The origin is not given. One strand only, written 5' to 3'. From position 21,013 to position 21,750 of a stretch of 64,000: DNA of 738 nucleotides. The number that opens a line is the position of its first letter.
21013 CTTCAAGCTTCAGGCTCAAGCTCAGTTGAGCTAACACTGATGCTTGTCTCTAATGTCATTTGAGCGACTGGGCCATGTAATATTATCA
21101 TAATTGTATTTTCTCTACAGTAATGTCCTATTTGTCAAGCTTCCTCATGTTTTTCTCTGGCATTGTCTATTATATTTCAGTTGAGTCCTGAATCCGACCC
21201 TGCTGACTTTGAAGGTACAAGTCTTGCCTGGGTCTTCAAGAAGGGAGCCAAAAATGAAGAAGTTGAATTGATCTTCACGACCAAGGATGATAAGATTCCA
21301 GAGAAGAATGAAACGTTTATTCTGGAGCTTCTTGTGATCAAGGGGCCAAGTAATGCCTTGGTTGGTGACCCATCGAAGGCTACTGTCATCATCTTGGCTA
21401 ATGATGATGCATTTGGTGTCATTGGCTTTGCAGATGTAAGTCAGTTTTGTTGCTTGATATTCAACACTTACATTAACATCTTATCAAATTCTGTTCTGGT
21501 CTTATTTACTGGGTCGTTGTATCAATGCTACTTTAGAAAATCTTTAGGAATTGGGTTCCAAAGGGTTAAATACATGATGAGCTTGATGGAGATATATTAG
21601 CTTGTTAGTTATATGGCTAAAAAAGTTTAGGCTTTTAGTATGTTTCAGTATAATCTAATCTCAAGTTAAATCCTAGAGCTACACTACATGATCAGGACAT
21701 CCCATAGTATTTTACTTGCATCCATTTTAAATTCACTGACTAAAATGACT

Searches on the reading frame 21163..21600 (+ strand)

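Call 83: search_protein_families(library=pfam, proteins=[window:21163-21600:+], max_evalue=0.001)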
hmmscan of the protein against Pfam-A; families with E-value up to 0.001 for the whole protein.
window:21163-21600:+ (145 aa): 1 family
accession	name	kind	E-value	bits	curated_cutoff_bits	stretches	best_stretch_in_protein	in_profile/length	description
PF03160.20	Calx-beta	-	6.5e-06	26.6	27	1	12-80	52-118/119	Calx-beta domain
